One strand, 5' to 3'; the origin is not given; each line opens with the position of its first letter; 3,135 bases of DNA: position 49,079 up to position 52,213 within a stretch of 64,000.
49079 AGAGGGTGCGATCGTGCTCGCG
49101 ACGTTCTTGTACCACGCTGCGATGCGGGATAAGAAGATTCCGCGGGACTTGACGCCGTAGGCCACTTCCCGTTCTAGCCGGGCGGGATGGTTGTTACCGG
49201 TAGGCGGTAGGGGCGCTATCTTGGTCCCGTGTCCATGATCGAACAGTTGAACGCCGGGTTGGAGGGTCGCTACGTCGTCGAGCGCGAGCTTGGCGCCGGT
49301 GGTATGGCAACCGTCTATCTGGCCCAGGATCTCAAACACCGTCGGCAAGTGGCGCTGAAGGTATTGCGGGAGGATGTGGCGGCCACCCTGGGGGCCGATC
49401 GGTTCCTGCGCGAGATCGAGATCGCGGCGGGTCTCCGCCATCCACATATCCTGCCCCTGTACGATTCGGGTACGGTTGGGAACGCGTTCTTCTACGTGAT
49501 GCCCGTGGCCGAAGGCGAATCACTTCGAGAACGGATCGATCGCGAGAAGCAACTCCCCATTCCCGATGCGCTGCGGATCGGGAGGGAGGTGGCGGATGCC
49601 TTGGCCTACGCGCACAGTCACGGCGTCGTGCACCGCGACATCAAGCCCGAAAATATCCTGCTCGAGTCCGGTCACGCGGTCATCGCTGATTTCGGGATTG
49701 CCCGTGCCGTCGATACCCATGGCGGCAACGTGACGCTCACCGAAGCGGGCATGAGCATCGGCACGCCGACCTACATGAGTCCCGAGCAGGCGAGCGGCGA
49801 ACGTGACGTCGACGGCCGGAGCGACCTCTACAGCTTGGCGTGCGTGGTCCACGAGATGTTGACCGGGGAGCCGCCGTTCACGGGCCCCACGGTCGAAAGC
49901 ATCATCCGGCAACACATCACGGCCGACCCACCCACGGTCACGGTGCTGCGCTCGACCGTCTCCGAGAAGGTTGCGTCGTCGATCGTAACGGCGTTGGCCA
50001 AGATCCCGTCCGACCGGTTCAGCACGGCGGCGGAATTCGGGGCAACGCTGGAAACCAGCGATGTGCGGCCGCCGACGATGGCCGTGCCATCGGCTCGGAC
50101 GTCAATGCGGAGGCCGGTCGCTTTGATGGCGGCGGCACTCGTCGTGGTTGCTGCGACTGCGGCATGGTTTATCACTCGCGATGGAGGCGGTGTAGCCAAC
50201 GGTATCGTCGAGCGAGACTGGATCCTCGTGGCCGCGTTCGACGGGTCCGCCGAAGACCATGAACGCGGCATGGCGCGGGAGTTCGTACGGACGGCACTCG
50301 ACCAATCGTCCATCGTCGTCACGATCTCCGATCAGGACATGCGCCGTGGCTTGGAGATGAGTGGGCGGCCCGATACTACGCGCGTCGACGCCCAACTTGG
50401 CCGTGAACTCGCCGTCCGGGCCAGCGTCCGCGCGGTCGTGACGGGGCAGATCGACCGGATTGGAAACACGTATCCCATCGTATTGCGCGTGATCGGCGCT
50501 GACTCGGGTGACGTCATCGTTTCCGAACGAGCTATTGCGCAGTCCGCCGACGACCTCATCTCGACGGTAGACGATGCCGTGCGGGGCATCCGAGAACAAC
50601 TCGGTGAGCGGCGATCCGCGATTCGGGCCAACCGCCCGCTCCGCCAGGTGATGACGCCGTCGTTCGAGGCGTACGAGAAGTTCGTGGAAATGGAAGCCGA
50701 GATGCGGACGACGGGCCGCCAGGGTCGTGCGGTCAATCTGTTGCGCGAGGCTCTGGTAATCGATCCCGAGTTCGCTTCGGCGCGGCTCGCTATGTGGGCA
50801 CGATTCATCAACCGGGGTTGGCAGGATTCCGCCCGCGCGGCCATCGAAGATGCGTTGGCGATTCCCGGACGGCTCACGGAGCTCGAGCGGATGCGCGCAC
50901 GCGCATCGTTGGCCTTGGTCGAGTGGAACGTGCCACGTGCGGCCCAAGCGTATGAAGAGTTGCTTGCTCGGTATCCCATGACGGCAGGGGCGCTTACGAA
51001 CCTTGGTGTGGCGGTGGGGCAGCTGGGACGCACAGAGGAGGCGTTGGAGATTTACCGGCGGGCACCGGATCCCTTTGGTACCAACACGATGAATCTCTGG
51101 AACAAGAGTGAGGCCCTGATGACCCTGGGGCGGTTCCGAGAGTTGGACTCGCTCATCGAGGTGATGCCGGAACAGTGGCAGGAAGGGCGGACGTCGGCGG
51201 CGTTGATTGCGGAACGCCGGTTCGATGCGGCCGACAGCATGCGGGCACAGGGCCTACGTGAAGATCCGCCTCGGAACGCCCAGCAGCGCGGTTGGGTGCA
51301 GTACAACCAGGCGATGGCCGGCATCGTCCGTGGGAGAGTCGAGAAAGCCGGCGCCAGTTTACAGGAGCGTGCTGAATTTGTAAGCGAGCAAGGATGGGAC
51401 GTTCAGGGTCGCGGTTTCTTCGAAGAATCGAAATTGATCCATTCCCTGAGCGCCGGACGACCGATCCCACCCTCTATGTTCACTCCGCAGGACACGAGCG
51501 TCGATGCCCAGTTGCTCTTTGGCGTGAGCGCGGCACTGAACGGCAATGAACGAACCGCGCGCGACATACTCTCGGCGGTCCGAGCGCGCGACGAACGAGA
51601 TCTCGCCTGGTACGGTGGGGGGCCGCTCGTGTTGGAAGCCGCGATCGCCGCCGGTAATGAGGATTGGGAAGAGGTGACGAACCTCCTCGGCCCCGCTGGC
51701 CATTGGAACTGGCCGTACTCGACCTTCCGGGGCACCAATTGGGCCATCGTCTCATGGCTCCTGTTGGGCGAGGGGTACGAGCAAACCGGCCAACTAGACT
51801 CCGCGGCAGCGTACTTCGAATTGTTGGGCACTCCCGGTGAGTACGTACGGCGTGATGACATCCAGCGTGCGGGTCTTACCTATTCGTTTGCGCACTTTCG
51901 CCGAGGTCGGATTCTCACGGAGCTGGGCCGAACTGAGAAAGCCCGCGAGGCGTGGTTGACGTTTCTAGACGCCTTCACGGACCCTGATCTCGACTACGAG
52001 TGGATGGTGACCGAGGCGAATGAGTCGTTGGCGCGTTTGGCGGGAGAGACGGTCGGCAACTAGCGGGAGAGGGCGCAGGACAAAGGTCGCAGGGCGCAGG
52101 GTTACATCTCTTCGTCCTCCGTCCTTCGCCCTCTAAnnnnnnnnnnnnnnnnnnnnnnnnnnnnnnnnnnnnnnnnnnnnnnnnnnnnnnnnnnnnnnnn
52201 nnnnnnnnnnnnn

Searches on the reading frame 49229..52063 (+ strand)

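Call 48: search_protein_families(library=pfam, proteins=[window:49229-52063:+], max_evalue=0.01)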
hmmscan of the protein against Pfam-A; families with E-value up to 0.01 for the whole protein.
window:49229-52063:+ (944 aa): 16 families
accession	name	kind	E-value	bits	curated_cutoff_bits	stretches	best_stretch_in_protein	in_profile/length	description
PF00069.31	Pkinase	-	8.2e-49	166.8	31.7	1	15-266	1-254/263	Protein kinase domain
PF07714.23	PK_Tyr_Ser-Thr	-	3.2e-30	105.7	23.1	1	17-229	3-217/258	Protein tyrosine and serine/threonine kinase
PF07719.23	TPR_2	-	6e-12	45.1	27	0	887-910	2-25/34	Tetratricopeptide repeat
PF13181.12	TPR_8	-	2.2e-09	37.2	25.7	0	587-612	2-27/34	Tetratricopeptide repeat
PF00515.34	TPR_1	-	7.9e-09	35.4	27.8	0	588-612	3-27/34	Tetratricopeptide repeat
PF13424.12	TPR_12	-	2.1e-08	34.7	30.1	1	570-612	28-71/77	Tetratricopeptide repeat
PF13432.12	TPR_16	-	3.3e-07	31.1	32.7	1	559-614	4-59/65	Tetratricopeptide repeat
PF13414.12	TPR_11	-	1.5e-06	28.2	26.8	0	496-521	8-33/42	TPR repeat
PF13174.12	TPR_6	-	1.9e-06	28.5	26.3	0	888-915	2-29/33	Tetratricopeptide repeat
PF13428.12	TPR_14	-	7e-05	23.6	23.5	0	842-864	3-25/44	Tetratricopeptide repeat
PF14559.12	TPR_19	-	8e-05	23.3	25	0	570-614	9-53/68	Tetratricopeptide repeat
PF13176.12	TPR_7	-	0.00012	22.3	27.9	0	842-865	1-24/36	Tetratricopeptide repeat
PF01636.29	APH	-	0.00026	21.3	23.2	0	131-159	168-198/239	Phosphotransferase enzyme family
PF03109.22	ABC1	-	0.00026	20.6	22.9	0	21-57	38-73/244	ABC1 atypical kinase-like domain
PF13374.12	TPR_10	-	0.00042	20.7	27.5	1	585-612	1-28/42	Tetratricopeptide repeat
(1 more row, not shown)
